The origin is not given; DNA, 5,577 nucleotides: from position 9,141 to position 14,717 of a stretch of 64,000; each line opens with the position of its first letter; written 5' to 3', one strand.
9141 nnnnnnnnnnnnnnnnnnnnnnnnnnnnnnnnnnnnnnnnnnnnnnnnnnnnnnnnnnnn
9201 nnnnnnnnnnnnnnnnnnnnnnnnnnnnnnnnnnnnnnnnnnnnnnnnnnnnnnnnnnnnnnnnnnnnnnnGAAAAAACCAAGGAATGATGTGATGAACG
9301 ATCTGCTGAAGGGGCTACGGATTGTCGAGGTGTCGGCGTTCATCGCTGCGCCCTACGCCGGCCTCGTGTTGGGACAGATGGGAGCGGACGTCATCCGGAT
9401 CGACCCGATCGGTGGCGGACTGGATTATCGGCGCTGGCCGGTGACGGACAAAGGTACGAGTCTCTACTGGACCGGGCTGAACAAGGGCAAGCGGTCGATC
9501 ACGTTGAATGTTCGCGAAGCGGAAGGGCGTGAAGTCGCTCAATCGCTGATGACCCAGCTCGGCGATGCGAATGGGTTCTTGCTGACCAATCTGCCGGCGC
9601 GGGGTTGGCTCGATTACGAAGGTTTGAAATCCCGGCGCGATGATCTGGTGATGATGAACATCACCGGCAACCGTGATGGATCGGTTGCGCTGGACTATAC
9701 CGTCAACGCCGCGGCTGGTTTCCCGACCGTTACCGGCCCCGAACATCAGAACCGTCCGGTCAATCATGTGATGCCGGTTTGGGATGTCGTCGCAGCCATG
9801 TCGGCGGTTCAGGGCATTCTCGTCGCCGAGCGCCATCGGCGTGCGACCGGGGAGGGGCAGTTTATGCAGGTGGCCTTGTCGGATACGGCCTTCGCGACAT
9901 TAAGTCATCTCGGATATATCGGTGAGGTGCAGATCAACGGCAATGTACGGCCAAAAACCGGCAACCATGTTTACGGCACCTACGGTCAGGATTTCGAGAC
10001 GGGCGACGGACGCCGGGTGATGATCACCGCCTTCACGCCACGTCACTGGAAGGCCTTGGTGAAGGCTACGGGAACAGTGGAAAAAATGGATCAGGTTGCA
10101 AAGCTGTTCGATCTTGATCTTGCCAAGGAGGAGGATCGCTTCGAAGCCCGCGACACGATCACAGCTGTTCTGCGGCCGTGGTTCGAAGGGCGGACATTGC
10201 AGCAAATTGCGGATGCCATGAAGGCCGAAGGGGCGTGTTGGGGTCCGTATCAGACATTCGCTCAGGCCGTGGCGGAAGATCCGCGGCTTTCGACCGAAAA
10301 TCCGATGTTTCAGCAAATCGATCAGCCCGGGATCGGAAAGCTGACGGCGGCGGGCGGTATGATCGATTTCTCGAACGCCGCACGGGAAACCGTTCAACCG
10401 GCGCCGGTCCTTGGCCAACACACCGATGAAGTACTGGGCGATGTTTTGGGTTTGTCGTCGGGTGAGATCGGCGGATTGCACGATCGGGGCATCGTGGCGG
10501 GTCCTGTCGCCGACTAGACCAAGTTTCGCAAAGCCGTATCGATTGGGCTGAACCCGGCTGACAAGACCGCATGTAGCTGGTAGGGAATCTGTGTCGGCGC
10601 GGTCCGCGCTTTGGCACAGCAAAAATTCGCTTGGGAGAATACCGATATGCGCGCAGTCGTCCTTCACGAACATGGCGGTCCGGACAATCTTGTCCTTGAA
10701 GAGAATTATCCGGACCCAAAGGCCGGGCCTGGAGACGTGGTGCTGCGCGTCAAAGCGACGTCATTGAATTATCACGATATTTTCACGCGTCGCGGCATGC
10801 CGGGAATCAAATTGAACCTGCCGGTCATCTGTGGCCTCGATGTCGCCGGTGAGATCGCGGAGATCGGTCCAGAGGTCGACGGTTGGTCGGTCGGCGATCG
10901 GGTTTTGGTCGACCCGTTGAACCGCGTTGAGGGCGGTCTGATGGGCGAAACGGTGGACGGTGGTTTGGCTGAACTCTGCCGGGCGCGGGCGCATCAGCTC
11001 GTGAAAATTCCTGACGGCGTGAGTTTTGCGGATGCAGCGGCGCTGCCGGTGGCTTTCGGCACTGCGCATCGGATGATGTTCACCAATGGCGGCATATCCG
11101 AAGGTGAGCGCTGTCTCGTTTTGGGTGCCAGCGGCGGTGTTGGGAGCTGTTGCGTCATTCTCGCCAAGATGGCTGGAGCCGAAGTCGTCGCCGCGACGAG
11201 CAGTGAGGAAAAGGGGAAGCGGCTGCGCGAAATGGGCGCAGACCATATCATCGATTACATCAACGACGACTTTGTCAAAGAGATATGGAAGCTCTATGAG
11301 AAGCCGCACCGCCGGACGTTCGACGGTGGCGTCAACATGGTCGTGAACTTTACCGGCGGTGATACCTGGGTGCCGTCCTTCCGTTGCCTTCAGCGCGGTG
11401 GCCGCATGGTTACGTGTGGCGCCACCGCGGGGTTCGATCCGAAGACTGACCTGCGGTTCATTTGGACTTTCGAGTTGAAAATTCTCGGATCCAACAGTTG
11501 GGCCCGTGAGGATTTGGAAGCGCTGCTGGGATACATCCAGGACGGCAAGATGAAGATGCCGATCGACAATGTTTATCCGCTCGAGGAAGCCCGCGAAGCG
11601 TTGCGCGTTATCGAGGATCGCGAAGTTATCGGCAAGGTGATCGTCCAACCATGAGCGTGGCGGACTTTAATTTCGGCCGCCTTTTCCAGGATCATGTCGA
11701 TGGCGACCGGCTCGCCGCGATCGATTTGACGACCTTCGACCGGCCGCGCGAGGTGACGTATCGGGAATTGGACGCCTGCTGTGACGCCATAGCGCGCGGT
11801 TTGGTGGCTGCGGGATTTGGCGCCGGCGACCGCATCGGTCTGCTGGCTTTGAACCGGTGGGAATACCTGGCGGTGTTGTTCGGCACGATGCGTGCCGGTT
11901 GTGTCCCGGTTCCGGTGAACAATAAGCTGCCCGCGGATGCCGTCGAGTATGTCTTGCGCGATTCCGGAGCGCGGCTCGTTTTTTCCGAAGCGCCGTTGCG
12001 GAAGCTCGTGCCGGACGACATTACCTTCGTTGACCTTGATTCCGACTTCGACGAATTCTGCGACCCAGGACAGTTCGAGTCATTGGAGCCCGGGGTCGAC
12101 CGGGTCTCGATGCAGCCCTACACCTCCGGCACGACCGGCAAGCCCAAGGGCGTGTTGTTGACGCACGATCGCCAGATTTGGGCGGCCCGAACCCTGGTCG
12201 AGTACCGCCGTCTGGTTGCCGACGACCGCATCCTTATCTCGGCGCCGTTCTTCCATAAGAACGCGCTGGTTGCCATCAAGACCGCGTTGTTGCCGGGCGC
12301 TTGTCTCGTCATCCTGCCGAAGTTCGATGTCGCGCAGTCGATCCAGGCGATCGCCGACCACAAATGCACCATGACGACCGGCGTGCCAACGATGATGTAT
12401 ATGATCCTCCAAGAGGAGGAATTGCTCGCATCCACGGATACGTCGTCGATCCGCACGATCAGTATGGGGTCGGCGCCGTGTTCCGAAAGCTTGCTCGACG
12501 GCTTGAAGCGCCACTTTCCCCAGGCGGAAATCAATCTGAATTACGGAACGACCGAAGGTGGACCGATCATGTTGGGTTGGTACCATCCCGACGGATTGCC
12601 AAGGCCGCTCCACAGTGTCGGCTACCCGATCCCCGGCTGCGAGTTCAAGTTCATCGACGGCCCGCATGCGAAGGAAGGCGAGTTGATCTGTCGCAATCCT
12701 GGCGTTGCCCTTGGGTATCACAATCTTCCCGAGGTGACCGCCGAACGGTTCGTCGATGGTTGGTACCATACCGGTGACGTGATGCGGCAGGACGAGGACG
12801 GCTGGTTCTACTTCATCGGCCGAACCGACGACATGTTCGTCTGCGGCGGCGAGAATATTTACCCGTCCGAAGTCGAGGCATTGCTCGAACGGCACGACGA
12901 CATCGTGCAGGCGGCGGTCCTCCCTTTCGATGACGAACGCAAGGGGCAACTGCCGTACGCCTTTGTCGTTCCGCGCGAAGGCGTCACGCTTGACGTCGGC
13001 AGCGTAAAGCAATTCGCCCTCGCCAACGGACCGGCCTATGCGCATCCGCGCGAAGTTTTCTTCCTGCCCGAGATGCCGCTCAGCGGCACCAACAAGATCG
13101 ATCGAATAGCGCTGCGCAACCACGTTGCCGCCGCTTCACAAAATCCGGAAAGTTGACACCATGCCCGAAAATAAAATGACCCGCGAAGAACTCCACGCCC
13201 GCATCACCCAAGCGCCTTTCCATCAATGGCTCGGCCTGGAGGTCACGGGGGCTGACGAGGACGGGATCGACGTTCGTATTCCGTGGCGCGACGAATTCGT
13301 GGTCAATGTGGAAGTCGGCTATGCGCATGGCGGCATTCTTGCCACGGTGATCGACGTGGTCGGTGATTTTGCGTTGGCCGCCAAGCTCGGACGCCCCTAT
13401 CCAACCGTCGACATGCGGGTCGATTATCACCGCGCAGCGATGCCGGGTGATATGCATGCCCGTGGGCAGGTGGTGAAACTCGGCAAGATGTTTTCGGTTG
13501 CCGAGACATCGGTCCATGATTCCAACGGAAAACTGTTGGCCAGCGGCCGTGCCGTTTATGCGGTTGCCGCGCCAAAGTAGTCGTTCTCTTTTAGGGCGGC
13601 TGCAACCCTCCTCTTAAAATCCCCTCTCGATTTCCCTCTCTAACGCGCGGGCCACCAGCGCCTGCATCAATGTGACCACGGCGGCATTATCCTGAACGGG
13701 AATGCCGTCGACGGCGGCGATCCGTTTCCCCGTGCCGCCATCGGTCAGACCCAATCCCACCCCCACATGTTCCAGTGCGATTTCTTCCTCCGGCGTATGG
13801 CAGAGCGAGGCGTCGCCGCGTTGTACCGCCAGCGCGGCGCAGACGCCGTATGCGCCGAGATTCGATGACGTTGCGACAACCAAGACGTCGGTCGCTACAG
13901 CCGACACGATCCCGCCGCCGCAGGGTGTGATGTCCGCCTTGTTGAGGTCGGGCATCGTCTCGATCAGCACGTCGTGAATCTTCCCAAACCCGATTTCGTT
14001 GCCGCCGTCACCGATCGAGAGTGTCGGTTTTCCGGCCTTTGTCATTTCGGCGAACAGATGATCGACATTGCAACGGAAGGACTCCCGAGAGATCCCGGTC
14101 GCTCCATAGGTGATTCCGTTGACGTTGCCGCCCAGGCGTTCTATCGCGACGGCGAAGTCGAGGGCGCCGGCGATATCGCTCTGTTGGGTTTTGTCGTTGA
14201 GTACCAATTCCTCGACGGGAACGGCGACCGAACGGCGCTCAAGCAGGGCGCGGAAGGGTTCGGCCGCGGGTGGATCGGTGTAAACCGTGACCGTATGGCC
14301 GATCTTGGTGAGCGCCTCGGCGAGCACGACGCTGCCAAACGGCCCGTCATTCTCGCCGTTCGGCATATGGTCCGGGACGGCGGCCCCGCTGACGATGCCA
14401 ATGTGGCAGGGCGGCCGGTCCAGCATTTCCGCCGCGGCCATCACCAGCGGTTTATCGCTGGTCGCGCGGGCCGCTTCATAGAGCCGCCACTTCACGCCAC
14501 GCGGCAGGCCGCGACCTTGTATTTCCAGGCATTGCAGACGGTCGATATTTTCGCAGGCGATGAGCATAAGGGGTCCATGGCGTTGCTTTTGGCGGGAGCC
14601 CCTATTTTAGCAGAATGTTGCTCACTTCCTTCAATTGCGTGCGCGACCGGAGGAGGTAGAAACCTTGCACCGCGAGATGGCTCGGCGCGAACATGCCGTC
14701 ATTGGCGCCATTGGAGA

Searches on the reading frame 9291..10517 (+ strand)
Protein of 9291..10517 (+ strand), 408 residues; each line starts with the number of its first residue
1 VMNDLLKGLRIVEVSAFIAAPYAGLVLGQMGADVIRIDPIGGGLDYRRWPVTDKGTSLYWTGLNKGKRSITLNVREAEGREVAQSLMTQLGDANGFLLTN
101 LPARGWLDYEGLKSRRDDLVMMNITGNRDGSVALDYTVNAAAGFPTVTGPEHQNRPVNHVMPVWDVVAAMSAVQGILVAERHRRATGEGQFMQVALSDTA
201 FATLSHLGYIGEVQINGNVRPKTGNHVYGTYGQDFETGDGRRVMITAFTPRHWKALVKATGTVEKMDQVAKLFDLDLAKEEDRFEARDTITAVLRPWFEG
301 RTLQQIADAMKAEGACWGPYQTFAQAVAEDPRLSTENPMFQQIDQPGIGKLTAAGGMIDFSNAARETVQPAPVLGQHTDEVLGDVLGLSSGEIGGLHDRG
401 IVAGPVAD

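Call 19: search_protein_families(library=pfam, proteins=[window:9291-10517:+])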
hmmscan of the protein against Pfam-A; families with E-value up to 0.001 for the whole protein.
window:9291-10517:+ (408 aa): 1 family
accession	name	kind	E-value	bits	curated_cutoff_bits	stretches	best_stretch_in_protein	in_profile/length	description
PF02515.22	CoA_transf_3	-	1.3e-64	219.1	23.3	1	6-378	1-366/366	CoA-transferase family III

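Call 85: search_protein_families(library=ncbifam, proteins=[window:9291-10517:+], max_evalue=1e-20)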
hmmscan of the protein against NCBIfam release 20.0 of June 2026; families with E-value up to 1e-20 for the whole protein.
window:9291-10517:+ (408 aa): 5 families
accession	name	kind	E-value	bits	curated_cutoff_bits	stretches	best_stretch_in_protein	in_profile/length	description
TIGR04253.1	mesacon_CoA_iso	equivalog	1.5e-147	491.9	725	1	5-405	2-403/403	2-methylfumaryl-CoA isomerase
NF041294.1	Scnl_mescCoAtase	equivalog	9.2e-39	133.6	700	1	6-382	4-380/381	succinyl-CoA:mesaconate CoA-transferase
NF052585.1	SucGlutTfsCaiB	equivalog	4.6e-34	117.7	750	1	5-384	7-387/394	succinate--glutarate CoA-transferase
NF003809.0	PRK05398.1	subfamily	7.5e-32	110.4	442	1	3-402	2-416/416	formyl-CoA transferase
TIGR03253.1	oxalate_frc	equivalog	1e-27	96.9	504.2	1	6-402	4-416/416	formyl-CoA transferase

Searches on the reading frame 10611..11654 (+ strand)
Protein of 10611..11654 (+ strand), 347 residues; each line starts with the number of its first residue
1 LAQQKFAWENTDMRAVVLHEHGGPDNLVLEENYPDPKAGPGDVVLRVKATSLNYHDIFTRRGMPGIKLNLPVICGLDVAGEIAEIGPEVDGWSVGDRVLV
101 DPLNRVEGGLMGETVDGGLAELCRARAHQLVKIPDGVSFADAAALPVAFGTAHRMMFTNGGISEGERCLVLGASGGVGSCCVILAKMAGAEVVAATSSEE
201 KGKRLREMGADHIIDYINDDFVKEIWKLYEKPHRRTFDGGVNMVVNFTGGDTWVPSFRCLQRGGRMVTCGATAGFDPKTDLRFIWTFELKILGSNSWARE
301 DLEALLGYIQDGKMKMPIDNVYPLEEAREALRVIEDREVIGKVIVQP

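Call 19: search_protein_families(library=pfam, proteins=[window:10611-11654:+])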
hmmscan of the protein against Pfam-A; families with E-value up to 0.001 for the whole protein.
window:10611-11654:+ (347 aa): 3 families
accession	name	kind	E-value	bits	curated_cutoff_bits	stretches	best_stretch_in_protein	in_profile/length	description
PF00107.32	ADH_zinc_N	-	9.8e-25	87.4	31.8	1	176-307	1-125/129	Zinc-binding dehydrogenase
PF13602.12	ADH_zinc_N_2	-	1.6e-22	81.3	27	1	208-345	1-134/134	Zinc-binding dehydrogenase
PF08240.17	ADH_N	-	5.9e-19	68.7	23.5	1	39-135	1-104/104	Alcohol dehydrogenase GroES-like domain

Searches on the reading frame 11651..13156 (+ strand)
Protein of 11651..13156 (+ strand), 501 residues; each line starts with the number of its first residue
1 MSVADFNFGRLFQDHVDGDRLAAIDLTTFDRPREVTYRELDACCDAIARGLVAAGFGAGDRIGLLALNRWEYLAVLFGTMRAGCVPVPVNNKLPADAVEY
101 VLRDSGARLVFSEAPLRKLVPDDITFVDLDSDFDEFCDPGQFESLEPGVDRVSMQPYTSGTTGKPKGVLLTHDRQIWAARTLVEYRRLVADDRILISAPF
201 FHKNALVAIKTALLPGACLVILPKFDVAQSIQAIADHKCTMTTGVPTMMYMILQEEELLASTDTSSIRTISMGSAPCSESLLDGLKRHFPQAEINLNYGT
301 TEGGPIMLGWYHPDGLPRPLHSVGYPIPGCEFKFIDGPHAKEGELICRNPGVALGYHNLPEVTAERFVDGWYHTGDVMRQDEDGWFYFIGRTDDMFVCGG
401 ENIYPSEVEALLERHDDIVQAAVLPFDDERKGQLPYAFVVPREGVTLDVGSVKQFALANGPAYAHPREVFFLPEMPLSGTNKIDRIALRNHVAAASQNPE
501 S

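Call 19: search_protein_families(library=pfam, proteins=[window:11651-13156:+])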
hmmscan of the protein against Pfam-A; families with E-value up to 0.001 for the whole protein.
window:11651-13156:+ (501 aa): 2 families
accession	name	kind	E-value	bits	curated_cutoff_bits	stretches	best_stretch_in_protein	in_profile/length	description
PF00501.34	AMP-binding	-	3.1e-78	263.7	29.9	1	18-357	9-384/384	AMP-binding enzyme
PF13193.12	AMP-binding_C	-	3.5e-14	53.9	24.5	1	407-482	1-76/76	AMP-binding enzyme C-terminal domain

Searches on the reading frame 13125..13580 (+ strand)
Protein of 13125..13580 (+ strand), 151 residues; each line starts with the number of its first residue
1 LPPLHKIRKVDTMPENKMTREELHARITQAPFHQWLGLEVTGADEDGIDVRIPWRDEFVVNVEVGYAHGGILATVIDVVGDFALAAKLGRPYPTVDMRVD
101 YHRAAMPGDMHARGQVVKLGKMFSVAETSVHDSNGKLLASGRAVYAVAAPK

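Call 43: search_protein_families(library=pfam, proteins=[window:13125-13580:+])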
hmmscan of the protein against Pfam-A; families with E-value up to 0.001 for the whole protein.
window:13125-13580:+ (151 aa): 3 families
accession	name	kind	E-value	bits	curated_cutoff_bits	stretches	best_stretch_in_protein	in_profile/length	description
PF03061.28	4HBT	-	1.3e-11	45.1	20.6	1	65-138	2-78/79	Thioesterase superfamily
PF20789.3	4HBT_3C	-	5.5e-05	23.8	24.1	1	72-142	62-135/140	Acyl-CoA thioesterase C-terminal domain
PF13622.12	4HBT_3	-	0.00057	20.5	24.3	1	65-143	9-80/83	Acyl-CoA thioesterase N-terminal domain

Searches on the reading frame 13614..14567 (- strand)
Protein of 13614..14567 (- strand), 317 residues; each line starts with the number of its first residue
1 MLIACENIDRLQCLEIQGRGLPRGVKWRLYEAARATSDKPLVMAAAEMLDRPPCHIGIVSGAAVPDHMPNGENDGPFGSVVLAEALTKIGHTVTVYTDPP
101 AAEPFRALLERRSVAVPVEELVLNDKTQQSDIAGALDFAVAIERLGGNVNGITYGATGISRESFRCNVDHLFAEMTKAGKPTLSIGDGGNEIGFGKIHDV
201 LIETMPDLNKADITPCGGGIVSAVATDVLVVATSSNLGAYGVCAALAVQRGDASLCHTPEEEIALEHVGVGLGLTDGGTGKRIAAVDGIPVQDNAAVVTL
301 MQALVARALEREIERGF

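Call 19: search_protein_families(library=pfam, proteins=[window:13614-14567:-])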
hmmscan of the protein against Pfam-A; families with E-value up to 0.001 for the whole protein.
window:13614-14567:- (317 aa): 1 family
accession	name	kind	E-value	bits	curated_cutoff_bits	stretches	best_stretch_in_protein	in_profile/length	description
PF14336.11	GLUCM-like_C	-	1.6e-50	172.7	27.9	1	23-301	12-290/291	D-glutamate cyclase-like, C-terminal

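Call 85: search_protein_families(library=ncbifam, proteins=[window:13614-14567:-], max_evalue=1e-20)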
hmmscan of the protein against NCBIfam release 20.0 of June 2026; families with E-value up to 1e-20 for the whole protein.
window:13614-14567:- (317 aa): 0 families
